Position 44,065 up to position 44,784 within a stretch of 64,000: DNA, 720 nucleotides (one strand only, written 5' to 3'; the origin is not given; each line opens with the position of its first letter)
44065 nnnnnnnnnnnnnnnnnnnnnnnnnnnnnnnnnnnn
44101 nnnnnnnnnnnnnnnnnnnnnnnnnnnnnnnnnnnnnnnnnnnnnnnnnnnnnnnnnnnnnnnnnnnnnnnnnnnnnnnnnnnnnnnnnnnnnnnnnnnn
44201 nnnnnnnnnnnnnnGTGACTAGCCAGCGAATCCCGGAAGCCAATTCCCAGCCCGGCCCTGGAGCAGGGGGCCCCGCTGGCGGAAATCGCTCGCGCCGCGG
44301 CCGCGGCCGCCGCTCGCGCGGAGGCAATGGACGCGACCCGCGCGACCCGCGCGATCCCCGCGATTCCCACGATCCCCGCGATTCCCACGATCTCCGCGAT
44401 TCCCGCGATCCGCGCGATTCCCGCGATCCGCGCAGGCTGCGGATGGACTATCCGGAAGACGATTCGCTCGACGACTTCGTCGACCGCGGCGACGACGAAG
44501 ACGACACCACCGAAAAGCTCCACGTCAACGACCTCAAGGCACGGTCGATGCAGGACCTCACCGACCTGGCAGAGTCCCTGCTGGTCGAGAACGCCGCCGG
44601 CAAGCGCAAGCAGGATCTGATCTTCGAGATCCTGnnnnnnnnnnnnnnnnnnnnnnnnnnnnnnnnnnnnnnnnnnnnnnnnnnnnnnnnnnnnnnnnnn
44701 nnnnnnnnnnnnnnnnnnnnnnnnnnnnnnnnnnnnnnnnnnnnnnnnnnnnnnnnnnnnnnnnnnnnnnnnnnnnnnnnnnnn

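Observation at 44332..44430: Tandem 9/18-bp repeats at the 5' end of rho: disordered RD-rich N-terminal extension, or an untranslated repetitive rut site?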

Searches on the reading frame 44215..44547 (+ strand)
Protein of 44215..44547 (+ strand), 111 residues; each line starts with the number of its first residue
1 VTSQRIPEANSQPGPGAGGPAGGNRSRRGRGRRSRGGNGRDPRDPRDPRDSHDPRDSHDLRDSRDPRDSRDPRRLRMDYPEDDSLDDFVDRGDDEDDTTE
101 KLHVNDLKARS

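Call 37: find_homologous_proteins(query=window:44215-44547:+, max_evalue=0.001)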
Query seq(111 aa) (111 aa): 1 proteins with E <= 0.001 among 493 candidates.
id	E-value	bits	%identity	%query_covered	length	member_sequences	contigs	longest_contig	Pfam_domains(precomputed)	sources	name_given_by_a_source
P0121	5.0e-5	41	73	20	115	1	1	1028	-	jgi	jgi:hypothetical protein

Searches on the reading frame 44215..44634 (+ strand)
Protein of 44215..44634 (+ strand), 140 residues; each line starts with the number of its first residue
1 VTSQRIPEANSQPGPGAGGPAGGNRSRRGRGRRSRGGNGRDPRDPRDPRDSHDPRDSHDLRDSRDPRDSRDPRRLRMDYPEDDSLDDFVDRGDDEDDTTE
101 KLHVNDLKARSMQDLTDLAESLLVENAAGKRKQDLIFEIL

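Call 22: find_related_loci(query=A1, collection=metagenome_contigs, flank=1500)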
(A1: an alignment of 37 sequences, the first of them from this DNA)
Query A1 (140 aa) in metagenome_contigs; peptide patterns used: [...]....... (x = any residue, [..] = any of these).
600 stretches matched a pattern (row limit reached: there are more); 501 encode a relative of the query (tblastn E <= 1e-3); the best 80 are kept; 80 distinct loci.
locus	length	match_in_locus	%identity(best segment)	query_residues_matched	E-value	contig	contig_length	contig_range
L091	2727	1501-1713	50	63-140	5e-17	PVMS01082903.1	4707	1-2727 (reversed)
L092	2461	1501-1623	71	100-140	5e-14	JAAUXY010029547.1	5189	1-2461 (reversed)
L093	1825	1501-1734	49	67-140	7e-14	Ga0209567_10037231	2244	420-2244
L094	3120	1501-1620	63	101-140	6e-12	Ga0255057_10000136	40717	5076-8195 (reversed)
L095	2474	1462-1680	53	70-140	1e-12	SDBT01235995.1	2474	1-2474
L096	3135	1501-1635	62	96-140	2e-12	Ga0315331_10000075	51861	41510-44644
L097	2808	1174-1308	60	96-140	2e-12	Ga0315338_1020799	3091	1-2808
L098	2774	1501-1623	66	100-140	8e-12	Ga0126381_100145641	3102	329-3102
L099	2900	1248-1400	59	90-140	3e-11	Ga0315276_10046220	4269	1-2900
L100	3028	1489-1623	51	96-140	2e-10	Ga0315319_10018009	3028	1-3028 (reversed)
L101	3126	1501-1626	57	99-140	1e-9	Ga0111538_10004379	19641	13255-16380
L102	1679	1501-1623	54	100-140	3e-9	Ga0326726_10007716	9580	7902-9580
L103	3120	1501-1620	55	101-140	2e-9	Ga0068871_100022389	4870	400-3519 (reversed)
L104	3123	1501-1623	56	100-140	3e-9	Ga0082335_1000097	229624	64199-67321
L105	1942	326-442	56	102-140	4e-9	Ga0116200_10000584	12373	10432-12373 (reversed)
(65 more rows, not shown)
